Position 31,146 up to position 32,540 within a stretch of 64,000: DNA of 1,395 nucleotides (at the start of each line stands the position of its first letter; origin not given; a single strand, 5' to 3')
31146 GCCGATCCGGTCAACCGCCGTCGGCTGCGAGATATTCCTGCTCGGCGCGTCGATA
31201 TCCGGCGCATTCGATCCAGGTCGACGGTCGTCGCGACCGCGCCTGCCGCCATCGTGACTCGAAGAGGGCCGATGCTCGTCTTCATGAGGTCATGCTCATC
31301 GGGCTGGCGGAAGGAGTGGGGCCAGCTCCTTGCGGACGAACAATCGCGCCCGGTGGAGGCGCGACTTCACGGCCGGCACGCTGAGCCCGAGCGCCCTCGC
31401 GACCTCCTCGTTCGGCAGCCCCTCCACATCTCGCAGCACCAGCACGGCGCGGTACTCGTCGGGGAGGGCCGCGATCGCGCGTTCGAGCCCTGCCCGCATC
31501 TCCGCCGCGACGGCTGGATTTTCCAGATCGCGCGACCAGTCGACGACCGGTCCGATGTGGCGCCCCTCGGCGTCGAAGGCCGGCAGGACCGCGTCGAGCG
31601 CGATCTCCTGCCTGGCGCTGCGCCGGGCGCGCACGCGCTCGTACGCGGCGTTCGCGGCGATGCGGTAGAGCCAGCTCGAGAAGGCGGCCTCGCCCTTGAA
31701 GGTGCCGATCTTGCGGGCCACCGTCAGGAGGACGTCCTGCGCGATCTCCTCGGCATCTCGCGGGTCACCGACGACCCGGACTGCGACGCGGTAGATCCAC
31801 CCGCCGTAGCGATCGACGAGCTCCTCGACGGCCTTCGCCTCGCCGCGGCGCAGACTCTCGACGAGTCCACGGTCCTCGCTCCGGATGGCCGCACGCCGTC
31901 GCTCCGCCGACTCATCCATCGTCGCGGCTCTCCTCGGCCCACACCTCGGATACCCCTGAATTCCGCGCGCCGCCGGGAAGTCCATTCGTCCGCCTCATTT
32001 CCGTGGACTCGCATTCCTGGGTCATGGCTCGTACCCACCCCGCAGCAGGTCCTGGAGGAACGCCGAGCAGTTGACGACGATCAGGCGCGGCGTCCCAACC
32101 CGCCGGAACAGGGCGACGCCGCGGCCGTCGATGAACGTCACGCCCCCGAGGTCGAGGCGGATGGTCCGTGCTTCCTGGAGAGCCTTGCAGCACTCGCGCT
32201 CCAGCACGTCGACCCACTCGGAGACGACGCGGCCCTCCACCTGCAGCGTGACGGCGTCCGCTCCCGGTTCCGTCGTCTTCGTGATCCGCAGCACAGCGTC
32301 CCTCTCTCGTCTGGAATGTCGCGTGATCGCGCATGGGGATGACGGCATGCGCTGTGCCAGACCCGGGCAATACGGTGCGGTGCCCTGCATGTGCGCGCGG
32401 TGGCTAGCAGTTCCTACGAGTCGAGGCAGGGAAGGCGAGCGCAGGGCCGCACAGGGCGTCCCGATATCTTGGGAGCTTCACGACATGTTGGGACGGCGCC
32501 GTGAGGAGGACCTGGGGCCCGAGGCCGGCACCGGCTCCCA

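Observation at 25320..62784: Nine intergenic copies of one ECF-type promoter motif (GAAYC-N17/18-CGTCNYA) outline an envelope regulon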

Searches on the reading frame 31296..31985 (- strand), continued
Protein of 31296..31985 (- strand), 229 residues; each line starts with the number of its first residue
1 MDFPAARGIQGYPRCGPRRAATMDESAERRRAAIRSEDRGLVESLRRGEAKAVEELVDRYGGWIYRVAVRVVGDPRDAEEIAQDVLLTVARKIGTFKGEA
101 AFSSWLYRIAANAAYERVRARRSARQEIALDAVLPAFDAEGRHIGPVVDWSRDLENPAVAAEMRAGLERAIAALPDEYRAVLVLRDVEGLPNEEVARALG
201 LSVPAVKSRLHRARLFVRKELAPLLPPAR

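Call 53: find_encoding_contigs(protein=P0079, flank=10000, max_places=2)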
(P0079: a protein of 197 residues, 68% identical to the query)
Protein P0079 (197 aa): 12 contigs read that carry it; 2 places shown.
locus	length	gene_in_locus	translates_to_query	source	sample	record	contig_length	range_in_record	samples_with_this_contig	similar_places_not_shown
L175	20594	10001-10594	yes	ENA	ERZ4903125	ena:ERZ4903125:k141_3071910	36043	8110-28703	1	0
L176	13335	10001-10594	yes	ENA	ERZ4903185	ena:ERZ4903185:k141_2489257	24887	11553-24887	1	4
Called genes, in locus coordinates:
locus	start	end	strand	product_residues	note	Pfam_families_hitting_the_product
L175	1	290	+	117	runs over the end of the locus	-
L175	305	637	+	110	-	-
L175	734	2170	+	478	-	PF00989:PAS, PF13188:PAS_8, PF08448:PAS_4, PF13426:PAS_9, PF01590:GAF, PF13185:GAF_2, PF00158:Sigma54_activat, PF14532:Sigma54_activ_2, +2 more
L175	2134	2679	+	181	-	PF00158:Sigma54_activat, PF25601:AAA_lid_14, PF02954:HTH_8 (weak)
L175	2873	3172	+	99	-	PF13466:STAS_2 (weak)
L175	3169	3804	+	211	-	PF04542:Sigma70_r2, PF08281:Sigma70_r4_2, PF04545:Sigma70_r4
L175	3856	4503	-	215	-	PF00440:TetR_N, PF16925:TetR_C_13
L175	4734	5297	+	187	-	PF02627:CMD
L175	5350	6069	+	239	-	PF09365:DUF2461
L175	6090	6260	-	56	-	-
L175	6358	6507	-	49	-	-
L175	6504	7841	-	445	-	PF12832:MFS_1_like, PF07690:MFS_1, PF03092:BT1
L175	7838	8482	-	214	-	PF08281:Sigma70_r4_2, PF04545:Sigma70_r4 (weak), PF22233:PhyR_sigma-like (weak)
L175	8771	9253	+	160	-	-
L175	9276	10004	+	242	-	PF03853:YjeF_N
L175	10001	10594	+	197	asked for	PF07638:Sigma70_ECF (faint), PF04542:Sigma70_r2, PF08281:Sigma70_r4_2, PF04545:Sigma70_r4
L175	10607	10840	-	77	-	PF13490:zf-HC2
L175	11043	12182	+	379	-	PF09335:VTT_dom, PF20587:DUF6789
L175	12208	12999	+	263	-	PF05708:Peptidase_C92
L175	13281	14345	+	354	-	PF01717:Meth_synt_2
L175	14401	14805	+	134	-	-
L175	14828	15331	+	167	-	PF04542:Sigma70_r2, PF08281:Sigma70_r4_2, PF04545:Sigma70_r4 (weak)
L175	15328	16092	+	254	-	-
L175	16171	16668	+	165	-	-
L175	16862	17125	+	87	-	-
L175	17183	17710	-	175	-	PF02627:CMD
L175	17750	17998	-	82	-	-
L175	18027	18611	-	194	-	PF00376:MerR, PF13411:MerR_1, PF09278:MerR-DNA-bind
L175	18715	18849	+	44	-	-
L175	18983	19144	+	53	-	-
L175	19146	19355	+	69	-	PF11431:Transport_MerF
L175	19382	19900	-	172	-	PF16694:Cytochrome_P460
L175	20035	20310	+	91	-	-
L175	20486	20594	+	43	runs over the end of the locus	PF00578:AhpC-TSA (weak)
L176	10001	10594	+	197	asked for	PF07638:Sigma70_ECF (faint), PF04542:Sigma70_r2, PF08281:Sigma70_r4_2, PF04545:Sigma70_r4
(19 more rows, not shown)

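Call 54: find_encoding_contigs(protein=P0041, flank=10000, max_places=2)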
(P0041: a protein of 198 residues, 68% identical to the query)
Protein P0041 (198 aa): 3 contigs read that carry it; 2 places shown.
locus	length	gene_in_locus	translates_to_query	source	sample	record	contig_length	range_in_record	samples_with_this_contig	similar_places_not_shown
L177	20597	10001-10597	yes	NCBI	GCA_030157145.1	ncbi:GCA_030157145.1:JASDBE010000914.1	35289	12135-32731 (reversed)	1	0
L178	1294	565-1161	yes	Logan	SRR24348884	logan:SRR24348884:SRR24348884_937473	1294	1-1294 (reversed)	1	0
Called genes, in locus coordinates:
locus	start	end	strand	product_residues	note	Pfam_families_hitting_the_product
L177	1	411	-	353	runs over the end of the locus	PF03781:FGE-sulfatase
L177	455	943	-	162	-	PF03625:DUF302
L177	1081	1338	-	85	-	-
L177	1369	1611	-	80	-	-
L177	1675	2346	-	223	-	PF00702:Hydrolase, PF13419:HAD_2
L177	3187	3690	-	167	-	PF05052:MerE, PF18935:DUF5683 (weak)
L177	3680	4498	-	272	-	PF01209:Ubie_methyltran, PF13489:Methyltransf_23 (weak), PF13847:Methyltransf_31, PF08241:Methyltransf_11, PF08242:Methyltransf_12, PF13649:Methyltransf_25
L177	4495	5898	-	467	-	PF23545:Zn_ribbon_HMPTM, PF04055:Radical_SAM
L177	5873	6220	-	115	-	-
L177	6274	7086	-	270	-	PF00089:Trypsin, PF13365:Trypsin_2, PF13180:PDZ_2, PF17820:PDZ_6 (faint)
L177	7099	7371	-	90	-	-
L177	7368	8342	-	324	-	PF15902:Sortilin-Vps10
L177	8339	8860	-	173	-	-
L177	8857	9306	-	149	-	-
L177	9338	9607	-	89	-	-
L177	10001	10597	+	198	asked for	PF07638:Sigma70_ECF (weak), PF04542:Sigma70_r2, PF08281:Sigma70_r4_2, PF04545:Sigma70_r4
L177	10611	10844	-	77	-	PF13490:zf-HC2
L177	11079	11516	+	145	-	PF20587:DUF6789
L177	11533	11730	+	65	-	-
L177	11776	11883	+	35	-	-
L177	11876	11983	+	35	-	-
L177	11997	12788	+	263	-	PF09335:VTT_dom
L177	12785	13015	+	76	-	-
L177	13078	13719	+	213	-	PF05494:MlaC, PF16156:DUF4864 (weak)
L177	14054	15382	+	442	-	PF03092:BT1, PF07690:MFS_1, PF05977:MFS_3 (weak), PF12832:MFS_1_like (weak), PF07690:MFS_1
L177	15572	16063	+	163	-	PF03853:YjeF_N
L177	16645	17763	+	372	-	PF05598:DUF772, PF01609:DDE_Tnp_1, PF13751:DDE_Tnp_1_6 (weak)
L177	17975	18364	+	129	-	PF03773:ArsP_1 (weak)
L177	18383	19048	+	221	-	PF03773:ArsP_1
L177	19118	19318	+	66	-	-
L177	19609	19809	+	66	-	PF02685:Glucokinase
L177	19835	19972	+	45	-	PF01262:AlaDh_PNT_C (weak), PF07992:Pyr_redox_2 (weak)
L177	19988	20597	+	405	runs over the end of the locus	PF07992:Pyr_redox_2, PF13738:Pyr_redox_3 (weak), PF00070:Pyr_redox, PF02852:Pyr_redox_dim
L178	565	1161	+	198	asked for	PF07638:Sigma70_ECF (weak), PF04542:Sigma70_r2, PF08281:Sigma70_r4_2, PF04545:Sigma70_r4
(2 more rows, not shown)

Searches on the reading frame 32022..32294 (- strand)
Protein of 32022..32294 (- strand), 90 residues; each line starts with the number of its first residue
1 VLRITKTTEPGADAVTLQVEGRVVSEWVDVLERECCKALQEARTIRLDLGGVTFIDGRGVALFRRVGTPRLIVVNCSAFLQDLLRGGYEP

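Call 39: search_protein_families(library=ncbifam, proteins=[window:32022-32294:-], max_evalue=0.01)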
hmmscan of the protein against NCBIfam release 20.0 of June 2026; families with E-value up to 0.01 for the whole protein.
window:32022-32294:- (90 aa): 1 family
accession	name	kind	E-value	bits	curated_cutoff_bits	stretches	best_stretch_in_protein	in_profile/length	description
TIGR00377.1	ant_ant_sig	superfamily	0.0036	17.2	53.45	1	12-63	11-64/108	anti-sigma factor antagonist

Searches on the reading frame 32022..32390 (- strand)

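Call 11: search_protein_families(library=pfam, proteins=[window:32022-32390:-], max_evalue=0.01)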
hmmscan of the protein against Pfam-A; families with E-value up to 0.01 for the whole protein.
window:32022-32390:- (122 aa): 2 families
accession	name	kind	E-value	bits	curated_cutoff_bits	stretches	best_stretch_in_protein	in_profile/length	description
PF13466.11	STAS_2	-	2.1e-05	25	29.2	1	49-95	1-47/80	STAS domain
PF01740.26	STAS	-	0.002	18.3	22.6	1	43-97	9-63/106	STAS domain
